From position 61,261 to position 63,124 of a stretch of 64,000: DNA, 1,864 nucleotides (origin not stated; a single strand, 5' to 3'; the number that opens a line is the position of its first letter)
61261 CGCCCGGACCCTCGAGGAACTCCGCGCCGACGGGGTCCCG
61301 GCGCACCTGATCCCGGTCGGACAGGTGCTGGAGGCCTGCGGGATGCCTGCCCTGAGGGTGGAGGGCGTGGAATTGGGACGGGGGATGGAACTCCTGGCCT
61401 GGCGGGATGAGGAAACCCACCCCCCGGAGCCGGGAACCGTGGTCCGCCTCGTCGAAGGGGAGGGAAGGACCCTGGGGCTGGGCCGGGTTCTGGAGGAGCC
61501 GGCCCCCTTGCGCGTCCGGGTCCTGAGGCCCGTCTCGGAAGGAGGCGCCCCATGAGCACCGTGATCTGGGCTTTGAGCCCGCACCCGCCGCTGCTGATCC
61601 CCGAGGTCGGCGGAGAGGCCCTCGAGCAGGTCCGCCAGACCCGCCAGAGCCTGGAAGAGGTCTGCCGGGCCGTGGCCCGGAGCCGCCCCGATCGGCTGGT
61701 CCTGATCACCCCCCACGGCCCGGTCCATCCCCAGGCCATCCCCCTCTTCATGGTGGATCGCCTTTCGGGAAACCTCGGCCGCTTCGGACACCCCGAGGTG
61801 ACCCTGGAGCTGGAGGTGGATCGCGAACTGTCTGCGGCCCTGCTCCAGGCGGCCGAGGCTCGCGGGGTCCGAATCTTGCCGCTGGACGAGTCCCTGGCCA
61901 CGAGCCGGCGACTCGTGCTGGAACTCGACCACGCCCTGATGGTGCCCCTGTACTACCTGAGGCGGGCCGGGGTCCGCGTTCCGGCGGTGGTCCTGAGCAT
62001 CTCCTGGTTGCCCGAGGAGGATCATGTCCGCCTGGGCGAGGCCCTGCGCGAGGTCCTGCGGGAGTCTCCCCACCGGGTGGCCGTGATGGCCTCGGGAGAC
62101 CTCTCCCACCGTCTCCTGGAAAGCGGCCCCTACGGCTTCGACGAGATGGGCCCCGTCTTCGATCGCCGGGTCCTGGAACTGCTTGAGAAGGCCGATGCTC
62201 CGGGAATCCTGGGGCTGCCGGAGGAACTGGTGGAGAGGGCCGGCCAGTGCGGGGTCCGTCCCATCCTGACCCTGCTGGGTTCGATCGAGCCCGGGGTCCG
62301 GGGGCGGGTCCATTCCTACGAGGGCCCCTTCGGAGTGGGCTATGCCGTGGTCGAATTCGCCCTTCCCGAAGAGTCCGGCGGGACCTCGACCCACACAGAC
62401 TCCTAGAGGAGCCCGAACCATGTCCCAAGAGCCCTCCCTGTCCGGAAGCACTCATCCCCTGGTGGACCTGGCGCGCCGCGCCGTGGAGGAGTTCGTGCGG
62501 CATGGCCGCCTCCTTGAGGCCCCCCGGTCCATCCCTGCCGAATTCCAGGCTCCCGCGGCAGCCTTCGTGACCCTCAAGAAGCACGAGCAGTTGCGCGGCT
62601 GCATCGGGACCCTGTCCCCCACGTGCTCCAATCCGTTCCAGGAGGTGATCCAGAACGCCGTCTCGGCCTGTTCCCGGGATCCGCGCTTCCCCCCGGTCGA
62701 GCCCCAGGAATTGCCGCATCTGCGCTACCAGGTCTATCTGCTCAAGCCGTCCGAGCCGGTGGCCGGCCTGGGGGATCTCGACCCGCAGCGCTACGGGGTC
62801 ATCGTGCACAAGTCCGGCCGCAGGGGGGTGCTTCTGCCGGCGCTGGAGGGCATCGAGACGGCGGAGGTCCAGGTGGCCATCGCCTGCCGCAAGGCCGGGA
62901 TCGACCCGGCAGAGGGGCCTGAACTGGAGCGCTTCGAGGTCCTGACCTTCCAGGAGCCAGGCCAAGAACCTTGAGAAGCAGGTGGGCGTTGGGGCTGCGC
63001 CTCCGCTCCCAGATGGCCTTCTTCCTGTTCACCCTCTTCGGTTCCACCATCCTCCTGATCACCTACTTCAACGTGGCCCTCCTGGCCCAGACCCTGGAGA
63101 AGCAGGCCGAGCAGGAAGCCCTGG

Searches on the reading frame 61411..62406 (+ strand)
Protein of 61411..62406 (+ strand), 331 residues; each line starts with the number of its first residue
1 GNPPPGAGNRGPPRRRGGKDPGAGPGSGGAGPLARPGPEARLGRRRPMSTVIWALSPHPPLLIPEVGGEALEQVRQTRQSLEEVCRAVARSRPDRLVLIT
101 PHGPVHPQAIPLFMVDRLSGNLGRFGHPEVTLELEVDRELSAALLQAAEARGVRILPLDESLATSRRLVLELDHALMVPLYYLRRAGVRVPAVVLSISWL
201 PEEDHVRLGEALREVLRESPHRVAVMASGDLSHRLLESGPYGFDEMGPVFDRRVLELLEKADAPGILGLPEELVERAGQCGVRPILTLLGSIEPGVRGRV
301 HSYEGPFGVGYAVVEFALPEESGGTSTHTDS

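Call 83: search_protein_families(library=pfam, proteins=[window:61411-62406:+], max_evalue=0.0001)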
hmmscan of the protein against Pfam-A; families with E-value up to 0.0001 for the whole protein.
window:61411-62406:+ (331 aa): 1 family
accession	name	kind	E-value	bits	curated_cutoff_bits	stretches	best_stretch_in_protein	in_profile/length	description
PF02900.23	LigB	-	1.5e-37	129.6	26.3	1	55-313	4-268/269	Catalytic LigB subunit of aromatic ring-opening dioxygenase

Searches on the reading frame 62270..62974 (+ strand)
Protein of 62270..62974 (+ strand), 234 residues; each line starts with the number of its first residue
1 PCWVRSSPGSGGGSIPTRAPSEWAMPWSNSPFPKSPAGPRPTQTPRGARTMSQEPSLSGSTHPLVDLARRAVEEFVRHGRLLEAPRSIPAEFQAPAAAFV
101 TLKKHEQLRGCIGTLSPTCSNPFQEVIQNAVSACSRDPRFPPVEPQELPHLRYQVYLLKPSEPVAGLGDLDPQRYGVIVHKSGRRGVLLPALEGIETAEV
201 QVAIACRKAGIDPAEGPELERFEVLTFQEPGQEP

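Call 83: search_protein_families(library=pfam, proteins=[window:62270-62974:+], max_evalue=0.0001)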
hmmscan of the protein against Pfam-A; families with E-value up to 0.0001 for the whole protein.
window:62270-62974:+ (234 aa): 1 family
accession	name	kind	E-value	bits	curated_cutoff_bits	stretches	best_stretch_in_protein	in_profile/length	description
PF01871.22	AMMECR1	-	1.2e-42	145.7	25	1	65-225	1-166/168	AMMECR1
